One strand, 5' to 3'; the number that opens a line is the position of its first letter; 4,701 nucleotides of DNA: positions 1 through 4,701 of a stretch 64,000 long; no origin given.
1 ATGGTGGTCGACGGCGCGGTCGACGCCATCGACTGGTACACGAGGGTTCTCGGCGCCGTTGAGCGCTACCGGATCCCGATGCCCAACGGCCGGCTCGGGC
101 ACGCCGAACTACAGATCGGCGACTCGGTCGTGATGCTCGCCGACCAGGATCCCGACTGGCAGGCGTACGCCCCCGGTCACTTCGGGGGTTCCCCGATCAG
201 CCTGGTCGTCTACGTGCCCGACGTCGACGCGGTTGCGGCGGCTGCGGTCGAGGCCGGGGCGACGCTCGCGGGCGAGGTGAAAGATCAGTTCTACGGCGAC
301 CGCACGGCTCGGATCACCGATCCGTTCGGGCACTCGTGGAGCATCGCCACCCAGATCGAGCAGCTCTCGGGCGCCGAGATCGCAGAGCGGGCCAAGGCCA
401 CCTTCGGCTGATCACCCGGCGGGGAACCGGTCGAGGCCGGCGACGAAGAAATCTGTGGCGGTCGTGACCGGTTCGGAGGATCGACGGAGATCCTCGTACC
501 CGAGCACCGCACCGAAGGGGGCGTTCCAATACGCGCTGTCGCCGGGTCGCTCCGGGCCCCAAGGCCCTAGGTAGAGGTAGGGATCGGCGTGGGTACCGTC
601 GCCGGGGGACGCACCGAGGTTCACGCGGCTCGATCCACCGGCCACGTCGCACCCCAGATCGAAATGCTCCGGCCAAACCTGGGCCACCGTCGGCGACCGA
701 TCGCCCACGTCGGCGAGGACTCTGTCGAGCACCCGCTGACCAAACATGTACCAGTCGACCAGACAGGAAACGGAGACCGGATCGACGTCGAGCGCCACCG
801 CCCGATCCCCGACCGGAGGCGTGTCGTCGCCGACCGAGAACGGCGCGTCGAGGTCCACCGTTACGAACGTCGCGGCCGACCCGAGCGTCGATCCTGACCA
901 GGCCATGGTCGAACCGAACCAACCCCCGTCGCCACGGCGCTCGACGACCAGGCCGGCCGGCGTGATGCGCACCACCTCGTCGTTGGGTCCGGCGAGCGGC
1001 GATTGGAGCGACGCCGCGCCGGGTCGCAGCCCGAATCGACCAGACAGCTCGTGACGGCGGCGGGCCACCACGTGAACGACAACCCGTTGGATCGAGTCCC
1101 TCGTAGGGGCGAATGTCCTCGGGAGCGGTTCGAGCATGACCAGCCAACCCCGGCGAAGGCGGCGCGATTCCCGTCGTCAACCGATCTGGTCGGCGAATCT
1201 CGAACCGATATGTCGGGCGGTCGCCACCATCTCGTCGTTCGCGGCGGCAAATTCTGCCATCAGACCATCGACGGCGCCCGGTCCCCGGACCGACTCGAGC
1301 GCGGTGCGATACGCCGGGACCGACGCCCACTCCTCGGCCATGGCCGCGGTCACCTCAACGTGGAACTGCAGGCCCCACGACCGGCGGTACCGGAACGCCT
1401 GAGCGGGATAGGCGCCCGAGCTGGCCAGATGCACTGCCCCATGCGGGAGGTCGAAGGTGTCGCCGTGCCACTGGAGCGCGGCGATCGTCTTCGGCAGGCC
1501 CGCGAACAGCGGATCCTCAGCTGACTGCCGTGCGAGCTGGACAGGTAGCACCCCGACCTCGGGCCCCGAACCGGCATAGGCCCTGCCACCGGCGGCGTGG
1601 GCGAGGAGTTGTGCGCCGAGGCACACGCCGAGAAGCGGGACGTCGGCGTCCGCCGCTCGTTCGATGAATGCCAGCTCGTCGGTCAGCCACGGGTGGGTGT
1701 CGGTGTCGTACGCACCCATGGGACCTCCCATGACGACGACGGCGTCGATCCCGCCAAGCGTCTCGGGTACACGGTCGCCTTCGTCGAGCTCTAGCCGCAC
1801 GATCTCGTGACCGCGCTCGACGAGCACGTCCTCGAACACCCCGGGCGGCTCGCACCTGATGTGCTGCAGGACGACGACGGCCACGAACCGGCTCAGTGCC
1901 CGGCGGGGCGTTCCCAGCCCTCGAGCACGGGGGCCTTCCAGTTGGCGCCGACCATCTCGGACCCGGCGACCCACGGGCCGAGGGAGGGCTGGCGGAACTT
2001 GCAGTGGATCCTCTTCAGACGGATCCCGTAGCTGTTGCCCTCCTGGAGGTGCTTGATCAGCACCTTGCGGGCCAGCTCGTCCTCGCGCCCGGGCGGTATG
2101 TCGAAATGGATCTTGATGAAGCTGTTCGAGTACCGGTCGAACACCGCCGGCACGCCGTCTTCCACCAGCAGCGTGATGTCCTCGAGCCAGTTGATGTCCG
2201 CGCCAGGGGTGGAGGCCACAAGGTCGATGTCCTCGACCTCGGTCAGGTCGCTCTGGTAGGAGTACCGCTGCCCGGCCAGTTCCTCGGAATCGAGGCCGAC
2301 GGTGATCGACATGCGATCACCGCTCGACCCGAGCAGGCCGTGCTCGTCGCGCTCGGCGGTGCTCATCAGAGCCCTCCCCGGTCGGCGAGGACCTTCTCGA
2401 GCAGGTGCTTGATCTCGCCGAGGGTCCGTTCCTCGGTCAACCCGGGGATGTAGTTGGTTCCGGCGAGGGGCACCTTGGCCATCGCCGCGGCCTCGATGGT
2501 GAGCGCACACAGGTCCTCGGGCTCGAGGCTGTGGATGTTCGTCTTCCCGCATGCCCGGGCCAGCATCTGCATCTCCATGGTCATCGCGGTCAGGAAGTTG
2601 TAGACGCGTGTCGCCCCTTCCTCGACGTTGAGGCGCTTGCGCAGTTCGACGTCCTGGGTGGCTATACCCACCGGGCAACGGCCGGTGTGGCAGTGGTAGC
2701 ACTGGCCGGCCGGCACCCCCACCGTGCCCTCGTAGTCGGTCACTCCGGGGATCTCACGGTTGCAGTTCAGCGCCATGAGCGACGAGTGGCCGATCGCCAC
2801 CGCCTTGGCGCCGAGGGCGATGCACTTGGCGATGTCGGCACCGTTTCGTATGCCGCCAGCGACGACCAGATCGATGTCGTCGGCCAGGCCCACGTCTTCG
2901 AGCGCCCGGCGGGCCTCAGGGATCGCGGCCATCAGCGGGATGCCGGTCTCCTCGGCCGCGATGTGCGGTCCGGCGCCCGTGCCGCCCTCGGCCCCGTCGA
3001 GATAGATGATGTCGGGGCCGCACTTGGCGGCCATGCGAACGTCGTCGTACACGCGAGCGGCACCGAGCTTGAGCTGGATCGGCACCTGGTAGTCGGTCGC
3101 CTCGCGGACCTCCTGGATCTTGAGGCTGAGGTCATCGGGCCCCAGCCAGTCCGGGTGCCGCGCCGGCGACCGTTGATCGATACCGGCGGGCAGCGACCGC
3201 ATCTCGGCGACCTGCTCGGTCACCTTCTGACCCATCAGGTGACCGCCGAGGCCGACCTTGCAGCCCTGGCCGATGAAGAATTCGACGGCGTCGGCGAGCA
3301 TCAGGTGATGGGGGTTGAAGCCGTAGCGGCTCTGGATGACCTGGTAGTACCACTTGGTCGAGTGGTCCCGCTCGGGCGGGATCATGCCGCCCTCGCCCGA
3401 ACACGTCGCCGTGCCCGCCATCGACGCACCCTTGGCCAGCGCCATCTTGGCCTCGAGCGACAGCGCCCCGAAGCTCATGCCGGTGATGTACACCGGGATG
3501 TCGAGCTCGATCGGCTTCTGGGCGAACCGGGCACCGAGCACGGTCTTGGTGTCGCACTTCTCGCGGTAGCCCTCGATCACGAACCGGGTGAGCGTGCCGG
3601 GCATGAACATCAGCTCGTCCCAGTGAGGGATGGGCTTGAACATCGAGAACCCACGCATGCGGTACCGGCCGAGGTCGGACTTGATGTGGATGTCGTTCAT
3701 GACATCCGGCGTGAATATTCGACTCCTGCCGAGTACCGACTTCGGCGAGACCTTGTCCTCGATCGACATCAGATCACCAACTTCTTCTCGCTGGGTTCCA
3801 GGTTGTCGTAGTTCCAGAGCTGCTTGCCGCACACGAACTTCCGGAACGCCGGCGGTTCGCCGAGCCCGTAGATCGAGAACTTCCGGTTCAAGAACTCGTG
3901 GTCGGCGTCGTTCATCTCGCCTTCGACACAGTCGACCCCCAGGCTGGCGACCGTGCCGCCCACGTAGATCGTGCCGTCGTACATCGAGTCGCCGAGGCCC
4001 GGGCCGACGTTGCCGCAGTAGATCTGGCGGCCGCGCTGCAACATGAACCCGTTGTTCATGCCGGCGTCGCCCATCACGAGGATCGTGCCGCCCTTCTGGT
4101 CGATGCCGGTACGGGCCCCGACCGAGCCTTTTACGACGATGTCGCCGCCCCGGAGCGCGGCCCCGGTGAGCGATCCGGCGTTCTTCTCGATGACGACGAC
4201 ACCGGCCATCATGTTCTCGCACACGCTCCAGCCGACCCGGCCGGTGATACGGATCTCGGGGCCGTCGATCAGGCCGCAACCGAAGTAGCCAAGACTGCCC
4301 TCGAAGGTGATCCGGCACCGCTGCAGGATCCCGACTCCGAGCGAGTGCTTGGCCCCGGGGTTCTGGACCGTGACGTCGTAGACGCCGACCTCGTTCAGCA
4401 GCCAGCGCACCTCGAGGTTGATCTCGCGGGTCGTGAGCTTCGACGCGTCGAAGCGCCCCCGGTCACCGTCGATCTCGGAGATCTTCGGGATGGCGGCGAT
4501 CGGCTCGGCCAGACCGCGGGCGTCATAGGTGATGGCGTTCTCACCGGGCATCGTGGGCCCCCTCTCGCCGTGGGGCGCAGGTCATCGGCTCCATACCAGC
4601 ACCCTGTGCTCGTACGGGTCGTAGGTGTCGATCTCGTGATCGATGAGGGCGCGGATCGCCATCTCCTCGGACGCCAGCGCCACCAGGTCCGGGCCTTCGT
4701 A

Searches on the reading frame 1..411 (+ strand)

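Call 34: search_protein_families(library=pfam, proteins=[window:1-411:+], max_evalue=0.0001)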
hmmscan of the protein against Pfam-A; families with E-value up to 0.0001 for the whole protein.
window:1-411:+ (136 aa): 3 families
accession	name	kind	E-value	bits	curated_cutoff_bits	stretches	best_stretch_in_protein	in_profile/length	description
PF00903.31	Glyoxalase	-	8.1e-15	55.7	20.6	1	3-114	9-120/121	Glyoxalase/Bleomycin resistance protein/Dioxygenase superfamily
PF18029.7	Glyoxalase_6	-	1.2e-06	29.6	23.6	1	5-114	8-104/106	Glyoxalase-like domain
PF22650.2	At5g48480-like_C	-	6.3e-05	23.7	27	0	73-113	7-47/50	Glyoxalase At5g48480-like C-terminal domain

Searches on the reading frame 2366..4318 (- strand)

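Call 28: search_protein_families(library=pfam, proteins=[window:2366-4318:-], max_evalue=0.0001)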
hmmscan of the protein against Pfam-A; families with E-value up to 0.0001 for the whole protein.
window:2366-4318:- (650 aa): 4 families
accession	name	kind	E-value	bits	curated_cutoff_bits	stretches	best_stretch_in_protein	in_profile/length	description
PF01645.23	Glu_synthase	-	8.4e-92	308.6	20.4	1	266-592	59-368/369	Conserved region in glutamate synthase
PF01070.24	FMN_dh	-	7.1e-11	42.2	24.9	1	401-520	210-312/350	FMN-dependent dehydrogenase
PF03060.21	NMO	-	1.6e-07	31.5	28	1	425-520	147-232/331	Nitronate monooxygenase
PF00478.31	IMPDH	-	1.8e-05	24.3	25.6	1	457-516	187-240/345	IMP dehydrogenase / GMP reductase domain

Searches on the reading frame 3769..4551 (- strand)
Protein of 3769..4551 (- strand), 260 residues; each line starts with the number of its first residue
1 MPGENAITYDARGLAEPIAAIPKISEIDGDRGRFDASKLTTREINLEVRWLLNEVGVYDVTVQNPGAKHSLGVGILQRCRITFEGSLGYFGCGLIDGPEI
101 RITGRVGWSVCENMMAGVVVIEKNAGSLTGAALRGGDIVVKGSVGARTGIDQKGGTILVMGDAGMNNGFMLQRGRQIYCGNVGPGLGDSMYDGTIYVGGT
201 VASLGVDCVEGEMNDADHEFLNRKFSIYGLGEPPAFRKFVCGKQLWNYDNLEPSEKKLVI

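Call 28: search_protein_families(library=pfam, proteins=[window:3769-4551:-], max_evalue=0.0001)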
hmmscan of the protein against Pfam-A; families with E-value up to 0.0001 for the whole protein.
window:3769-4551:- (260 aa): 1 family
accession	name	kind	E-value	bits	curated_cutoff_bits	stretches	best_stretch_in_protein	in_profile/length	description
PF01493.24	GXGXG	-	5.2e-09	36.3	32.5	1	73-198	25-163/190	GXGXG motif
